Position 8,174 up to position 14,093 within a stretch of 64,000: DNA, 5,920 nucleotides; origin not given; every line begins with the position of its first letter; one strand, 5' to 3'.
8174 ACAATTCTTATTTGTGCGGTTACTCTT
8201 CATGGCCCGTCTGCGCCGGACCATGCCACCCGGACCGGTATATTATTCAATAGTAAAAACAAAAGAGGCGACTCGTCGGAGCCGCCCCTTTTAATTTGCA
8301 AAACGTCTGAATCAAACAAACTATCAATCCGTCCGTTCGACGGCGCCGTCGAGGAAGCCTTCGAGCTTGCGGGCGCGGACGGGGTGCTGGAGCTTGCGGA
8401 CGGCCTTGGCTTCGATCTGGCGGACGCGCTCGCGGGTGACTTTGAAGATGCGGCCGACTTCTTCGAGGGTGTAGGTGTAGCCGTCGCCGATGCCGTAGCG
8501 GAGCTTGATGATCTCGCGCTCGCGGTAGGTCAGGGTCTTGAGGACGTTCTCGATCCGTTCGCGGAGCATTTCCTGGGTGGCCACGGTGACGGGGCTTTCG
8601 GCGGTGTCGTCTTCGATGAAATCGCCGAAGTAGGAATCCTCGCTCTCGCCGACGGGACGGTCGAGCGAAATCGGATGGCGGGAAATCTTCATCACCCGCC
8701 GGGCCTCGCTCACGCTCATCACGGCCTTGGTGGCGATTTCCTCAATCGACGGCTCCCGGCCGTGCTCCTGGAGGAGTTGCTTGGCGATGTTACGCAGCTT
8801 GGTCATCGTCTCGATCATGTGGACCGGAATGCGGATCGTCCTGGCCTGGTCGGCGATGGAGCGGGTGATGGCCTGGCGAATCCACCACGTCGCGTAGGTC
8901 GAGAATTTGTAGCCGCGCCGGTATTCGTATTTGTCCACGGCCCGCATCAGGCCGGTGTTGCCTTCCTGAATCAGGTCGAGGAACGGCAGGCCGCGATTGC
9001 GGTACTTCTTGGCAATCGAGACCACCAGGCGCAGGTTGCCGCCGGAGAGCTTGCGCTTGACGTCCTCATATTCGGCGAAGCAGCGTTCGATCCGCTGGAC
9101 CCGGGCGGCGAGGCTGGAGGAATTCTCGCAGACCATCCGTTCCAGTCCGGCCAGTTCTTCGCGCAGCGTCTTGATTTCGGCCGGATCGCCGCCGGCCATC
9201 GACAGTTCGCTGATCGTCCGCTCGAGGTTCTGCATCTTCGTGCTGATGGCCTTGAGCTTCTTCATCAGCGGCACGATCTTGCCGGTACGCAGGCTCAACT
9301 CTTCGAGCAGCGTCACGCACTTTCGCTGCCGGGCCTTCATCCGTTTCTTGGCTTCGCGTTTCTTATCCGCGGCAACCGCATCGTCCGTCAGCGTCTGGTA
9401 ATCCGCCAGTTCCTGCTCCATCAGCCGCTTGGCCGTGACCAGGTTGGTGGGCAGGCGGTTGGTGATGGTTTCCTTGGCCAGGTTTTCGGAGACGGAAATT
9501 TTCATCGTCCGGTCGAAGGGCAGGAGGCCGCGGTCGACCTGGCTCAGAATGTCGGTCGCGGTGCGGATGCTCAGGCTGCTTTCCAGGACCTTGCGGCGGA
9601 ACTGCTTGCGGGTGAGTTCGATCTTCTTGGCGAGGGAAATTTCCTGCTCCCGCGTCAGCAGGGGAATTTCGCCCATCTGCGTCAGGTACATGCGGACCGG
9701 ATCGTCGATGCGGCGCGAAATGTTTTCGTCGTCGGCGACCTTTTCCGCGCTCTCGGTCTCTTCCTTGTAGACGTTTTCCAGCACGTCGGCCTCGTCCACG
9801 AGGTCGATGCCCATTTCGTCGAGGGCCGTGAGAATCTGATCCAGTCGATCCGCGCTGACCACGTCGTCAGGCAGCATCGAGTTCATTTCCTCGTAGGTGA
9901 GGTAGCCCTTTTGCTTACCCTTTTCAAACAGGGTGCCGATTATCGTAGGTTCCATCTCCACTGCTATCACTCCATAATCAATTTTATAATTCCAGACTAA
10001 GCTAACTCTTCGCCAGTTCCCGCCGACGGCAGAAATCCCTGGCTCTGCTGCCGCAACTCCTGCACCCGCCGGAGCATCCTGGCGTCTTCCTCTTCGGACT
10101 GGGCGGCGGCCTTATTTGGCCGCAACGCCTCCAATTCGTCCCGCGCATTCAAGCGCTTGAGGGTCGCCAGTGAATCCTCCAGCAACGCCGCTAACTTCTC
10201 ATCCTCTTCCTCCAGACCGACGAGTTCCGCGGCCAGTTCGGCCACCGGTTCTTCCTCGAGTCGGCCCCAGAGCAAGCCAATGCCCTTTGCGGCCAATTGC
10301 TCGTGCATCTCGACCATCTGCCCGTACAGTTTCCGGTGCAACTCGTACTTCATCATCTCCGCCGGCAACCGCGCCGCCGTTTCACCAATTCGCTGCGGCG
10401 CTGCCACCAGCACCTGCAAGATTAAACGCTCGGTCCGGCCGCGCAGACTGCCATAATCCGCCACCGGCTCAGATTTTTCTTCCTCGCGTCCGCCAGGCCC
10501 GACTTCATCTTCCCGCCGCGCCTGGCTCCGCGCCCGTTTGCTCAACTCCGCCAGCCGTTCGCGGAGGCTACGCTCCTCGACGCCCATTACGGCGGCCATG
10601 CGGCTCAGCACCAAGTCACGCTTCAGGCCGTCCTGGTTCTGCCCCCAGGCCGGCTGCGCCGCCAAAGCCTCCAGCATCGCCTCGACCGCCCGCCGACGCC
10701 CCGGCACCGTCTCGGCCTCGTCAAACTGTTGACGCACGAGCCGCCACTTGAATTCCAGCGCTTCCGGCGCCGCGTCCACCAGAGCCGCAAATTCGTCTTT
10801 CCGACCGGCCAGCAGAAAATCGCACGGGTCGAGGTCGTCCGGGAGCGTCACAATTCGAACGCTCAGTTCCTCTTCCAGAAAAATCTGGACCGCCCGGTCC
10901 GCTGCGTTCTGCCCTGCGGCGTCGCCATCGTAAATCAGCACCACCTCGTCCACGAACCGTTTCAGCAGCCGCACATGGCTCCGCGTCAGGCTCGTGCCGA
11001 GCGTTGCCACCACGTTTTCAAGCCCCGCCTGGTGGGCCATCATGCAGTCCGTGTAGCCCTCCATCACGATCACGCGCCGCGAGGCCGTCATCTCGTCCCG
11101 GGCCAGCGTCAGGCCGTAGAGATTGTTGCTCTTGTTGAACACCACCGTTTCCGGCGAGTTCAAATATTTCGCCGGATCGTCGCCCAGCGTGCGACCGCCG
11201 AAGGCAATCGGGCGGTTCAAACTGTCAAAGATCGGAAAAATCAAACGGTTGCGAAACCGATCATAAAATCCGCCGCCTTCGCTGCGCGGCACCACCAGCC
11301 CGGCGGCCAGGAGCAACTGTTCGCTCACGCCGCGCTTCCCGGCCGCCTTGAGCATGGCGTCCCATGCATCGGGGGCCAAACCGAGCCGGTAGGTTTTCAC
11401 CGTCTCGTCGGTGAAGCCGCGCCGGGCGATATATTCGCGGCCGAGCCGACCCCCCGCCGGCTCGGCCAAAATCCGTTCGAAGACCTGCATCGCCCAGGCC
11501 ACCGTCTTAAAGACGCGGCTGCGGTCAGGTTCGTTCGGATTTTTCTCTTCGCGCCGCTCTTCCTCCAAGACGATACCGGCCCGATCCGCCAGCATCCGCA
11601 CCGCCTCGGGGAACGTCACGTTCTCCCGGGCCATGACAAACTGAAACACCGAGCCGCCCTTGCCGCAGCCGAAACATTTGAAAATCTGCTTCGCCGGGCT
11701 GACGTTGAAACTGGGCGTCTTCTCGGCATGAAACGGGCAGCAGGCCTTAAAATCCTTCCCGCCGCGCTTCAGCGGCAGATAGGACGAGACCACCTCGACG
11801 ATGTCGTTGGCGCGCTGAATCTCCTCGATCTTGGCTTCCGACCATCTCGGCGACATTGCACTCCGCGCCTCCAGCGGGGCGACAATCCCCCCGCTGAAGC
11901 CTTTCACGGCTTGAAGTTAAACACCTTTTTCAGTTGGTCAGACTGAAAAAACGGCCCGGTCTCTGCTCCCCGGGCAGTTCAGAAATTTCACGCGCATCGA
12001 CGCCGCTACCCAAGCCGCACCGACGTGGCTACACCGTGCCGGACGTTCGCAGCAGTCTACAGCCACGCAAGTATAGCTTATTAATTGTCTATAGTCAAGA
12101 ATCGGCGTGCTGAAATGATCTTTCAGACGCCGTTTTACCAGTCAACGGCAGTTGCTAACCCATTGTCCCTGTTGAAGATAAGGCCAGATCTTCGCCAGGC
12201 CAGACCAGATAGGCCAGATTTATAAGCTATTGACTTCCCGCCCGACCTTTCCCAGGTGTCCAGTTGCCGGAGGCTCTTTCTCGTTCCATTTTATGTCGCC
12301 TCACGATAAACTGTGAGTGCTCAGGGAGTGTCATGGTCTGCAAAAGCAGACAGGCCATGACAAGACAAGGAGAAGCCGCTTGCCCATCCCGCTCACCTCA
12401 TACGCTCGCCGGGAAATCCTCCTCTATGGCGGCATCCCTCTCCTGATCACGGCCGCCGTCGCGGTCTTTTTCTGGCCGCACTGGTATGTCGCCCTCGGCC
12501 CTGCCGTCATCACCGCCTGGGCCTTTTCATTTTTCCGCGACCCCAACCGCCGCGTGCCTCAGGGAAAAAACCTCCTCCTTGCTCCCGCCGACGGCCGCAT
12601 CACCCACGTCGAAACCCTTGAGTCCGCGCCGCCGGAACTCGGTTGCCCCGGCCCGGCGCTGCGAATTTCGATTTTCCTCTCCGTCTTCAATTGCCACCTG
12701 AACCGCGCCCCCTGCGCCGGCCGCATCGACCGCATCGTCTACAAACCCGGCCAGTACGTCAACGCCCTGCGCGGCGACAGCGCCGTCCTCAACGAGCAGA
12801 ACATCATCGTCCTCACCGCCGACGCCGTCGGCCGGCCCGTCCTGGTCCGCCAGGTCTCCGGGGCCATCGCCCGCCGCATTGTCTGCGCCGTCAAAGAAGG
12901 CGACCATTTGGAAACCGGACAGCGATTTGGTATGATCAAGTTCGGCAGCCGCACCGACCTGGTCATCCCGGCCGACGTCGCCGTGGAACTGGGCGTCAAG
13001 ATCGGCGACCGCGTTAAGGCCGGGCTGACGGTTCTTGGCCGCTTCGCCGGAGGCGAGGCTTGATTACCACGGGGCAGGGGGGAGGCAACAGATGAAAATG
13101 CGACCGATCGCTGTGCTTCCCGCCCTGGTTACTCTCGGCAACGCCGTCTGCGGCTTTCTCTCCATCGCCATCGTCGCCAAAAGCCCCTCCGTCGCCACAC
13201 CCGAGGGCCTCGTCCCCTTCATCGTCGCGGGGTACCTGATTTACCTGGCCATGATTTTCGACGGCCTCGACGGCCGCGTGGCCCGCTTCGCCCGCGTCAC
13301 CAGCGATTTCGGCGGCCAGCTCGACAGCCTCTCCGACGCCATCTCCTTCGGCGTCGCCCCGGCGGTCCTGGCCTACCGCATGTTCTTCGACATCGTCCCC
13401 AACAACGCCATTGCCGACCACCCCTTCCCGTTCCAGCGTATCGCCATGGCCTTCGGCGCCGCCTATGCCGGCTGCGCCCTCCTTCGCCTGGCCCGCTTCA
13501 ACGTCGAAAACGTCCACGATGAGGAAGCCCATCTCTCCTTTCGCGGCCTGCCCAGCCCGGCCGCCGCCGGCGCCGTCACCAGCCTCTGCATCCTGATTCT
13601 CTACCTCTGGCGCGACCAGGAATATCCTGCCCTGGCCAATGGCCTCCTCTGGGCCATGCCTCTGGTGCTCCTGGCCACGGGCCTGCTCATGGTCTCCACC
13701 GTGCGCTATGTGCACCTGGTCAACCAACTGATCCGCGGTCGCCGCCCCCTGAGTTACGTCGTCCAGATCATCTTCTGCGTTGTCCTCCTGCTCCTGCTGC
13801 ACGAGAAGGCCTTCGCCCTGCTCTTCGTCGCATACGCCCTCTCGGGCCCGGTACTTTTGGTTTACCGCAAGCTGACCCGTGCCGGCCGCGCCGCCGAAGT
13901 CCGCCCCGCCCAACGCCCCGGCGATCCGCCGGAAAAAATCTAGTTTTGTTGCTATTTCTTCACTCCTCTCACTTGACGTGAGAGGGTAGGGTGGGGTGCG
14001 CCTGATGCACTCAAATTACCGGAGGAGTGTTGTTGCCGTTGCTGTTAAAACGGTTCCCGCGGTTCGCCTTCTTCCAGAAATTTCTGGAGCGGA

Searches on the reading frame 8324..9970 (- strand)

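Call 26: search_protein_families(library=pfam, proteins=[window:8324-9970:-], max_evalue=0.0001)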
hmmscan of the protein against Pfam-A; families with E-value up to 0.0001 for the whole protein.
window:8324-9970:- (548 aa): 5 families
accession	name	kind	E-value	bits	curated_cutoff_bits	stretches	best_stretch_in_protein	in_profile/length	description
PF04539.22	Sigma70_r3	-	5e-23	81.4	25.3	1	387-461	1-75/78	Sigma-70 region 3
PF04542.20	Sigma70_r2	-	4.2e-21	74.9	24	1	312-378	5-71/71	Sigma-70 region 2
PF03979.19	Sigma70_r1_1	-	3.3e-18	65.9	22.5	1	11-81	7-76/81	Sigma-70 factor, region 1.1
PF04545.22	Sigma70_r4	-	5.7e-17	61.4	24.1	1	476-529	1-50/50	Sigma-70, region 4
PF00140.25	Sigma70_r1_2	-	4.1e-13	49.5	22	1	90-118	1-29/34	Sigma-70 factor, region 1.2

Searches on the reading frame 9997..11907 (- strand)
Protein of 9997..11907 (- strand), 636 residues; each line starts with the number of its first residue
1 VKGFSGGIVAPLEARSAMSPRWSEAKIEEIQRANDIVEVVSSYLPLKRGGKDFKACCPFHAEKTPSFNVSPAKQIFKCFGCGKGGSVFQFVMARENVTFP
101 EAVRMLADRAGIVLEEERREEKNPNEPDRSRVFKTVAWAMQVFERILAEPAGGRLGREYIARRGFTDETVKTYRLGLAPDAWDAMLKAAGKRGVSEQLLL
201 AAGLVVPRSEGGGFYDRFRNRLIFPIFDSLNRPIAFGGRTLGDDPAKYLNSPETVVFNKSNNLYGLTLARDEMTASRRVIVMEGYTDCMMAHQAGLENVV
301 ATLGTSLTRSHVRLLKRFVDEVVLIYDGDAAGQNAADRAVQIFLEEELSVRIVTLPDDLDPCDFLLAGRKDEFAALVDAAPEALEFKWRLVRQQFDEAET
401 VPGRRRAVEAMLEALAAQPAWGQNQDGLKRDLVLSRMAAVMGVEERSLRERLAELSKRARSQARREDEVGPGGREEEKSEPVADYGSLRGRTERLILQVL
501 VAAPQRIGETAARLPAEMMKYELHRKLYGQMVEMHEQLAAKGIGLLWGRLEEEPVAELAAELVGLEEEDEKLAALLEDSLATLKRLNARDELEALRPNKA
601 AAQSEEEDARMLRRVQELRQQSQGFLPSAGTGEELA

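Call 26: search_protein_families(library=pfam, proteins=[window:9997-11907:-], max_evalue=0.0001)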
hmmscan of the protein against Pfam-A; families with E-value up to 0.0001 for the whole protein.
window:9997-11907:- (636 aa): 6 families
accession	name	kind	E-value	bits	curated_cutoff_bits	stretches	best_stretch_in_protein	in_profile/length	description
PF01807.25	Zn_ribbon_DnaG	-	2.8e-36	123.7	24.9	1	24-117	3-96/98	CHC2 zinc finger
PF08275.17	DNAG_N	-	4.7e-36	124.1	26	1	154-269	12-127/128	DNA primase catalytic core, N-terminal domain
PF13155.12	Toprim_2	-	1.8e-22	79.9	22.1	1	280-365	1-88/88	Toprim-like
PF13662.12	Toprim_4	-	1.7e-19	70.2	25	1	278-353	2-84/85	Toprim domain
PF01751.28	Toprim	-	9.4e-13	48.6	23.1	1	279-344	2-81/96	Toprim domain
PF13362.12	Toprim_3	-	4.5e-05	24.3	27.2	1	279-367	2-91/95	Toprim domain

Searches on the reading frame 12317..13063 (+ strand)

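Call 26: search_protein_families(library=pfam, proteins=[window:12317-13063:+], max_evalue=0.0001)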
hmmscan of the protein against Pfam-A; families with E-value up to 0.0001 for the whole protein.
window:12317-13063:+ (248 aa): 1 family
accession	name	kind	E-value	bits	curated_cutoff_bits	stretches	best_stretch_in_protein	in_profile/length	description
PF02666.20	PS_Dcarbxylase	-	1.2e-42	146.2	22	1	67-240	3-197/198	Phosphatidylserine decarboxylase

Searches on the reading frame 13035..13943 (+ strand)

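Call 26: search_protein_families(library=pfam, proteins=[window:13035-13943:+], max_evalue=0.0001)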
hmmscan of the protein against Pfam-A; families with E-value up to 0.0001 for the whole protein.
window:13035-13943:+ (302 aa): 1 family
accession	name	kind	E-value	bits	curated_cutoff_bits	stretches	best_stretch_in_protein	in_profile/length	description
PF01066.26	CDP-OH_P_transf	-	2e-15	57.9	22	1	27-206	2-144/152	CDP-alcohol phosphatidyltransferase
